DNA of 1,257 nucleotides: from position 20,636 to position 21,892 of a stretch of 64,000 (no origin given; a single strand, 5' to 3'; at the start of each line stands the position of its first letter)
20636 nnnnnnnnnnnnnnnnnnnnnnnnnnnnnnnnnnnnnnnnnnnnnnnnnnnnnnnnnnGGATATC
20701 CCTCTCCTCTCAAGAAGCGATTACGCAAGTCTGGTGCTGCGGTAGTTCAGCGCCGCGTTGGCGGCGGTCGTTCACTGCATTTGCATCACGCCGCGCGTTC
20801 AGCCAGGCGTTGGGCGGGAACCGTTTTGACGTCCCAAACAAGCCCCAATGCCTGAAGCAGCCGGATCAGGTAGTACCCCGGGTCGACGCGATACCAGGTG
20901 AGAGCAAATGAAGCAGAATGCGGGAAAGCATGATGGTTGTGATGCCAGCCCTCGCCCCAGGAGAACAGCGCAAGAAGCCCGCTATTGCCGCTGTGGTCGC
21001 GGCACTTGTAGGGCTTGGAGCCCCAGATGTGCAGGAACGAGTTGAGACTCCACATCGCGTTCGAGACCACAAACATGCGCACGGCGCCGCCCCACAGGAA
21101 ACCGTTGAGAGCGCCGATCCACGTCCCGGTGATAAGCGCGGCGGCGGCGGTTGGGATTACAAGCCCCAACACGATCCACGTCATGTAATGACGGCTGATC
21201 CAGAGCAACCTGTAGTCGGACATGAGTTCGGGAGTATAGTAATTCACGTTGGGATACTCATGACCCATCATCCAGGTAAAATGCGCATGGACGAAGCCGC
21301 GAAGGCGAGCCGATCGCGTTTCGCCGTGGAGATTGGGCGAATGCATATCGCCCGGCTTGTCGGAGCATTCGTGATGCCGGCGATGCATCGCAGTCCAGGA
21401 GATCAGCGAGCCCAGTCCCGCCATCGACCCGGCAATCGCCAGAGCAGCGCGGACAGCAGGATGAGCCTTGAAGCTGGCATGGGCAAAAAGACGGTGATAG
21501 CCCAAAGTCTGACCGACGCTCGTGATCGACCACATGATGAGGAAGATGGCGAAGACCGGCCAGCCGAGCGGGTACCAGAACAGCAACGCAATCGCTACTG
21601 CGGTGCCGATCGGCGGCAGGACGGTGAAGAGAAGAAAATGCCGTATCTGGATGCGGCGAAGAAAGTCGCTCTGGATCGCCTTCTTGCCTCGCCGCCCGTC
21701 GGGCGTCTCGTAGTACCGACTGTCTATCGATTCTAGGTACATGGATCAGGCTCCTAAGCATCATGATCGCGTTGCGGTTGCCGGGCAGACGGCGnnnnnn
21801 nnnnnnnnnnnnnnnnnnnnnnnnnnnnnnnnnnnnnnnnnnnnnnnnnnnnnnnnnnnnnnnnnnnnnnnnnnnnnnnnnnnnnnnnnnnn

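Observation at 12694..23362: Orphan 11-gene FAAL/ACP-centred fatty-acyl tailoring operon, the best candidate for an undescribed lipid natural-product pathway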

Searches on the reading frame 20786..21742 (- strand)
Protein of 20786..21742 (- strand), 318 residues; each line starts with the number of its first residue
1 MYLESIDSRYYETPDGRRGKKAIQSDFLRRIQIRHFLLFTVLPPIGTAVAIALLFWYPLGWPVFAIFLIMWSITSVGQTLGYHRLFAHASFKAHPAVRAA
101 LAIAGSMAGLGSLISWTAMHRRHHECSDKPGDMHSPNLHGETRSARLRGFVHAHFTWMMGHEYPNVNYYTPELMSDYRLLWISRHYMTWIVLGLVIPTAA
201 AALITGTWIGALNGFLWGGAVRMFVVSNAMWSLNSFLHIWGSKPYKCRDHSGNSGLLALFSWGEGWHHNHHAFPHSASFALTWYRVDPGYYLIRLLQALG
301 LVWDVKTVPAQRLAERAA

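Call 4: search_protein_families(library=pfam, proteins=[window:20786-21742:-], max_evalue=0.01)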
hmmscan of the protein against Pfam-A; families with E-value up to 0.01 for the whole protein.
window:20786-21742:- (318 aa): 1 family
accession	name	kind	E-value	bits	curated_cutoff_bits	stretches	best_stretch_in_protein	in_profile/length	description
PF00487.30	FA_desaturase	-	4.6e-16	59.8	29.7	1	60-291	2-236/253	Fatty acid desaturase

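Call 5: search_protein_families(library=ncbifam, proteins=[window:20786-21742:-], max_evalue=0.01)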
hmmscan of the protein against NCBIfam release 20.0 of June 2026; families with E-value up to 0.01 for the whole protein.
window:20786-21742:- (318 aa): 1 family
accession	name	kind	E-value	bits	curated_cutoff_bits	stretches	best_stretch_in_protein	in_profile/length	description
NF049918.1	DesA_fam_desat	equivalog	4.7e-24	85.2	400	1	61-314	8-249/385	DesA family fatty acid desaturase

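Call 60: search_solved_structures(query=window:20786-21742:-, max_evalue=0.001, show_alignments=1)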
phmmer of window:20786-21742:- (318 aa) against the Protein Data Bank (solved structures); distinct sequences matched with E-value up to 0.001: 2.
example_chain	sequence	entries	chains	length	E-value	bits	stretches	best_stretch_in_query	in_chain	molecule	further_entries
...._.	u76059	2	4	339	6.6e-26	94.4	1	38-310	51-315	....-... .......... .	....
4zyo_A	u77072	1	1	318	2.1e-24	89.5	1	55-311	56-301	Acyl-CoA desaturase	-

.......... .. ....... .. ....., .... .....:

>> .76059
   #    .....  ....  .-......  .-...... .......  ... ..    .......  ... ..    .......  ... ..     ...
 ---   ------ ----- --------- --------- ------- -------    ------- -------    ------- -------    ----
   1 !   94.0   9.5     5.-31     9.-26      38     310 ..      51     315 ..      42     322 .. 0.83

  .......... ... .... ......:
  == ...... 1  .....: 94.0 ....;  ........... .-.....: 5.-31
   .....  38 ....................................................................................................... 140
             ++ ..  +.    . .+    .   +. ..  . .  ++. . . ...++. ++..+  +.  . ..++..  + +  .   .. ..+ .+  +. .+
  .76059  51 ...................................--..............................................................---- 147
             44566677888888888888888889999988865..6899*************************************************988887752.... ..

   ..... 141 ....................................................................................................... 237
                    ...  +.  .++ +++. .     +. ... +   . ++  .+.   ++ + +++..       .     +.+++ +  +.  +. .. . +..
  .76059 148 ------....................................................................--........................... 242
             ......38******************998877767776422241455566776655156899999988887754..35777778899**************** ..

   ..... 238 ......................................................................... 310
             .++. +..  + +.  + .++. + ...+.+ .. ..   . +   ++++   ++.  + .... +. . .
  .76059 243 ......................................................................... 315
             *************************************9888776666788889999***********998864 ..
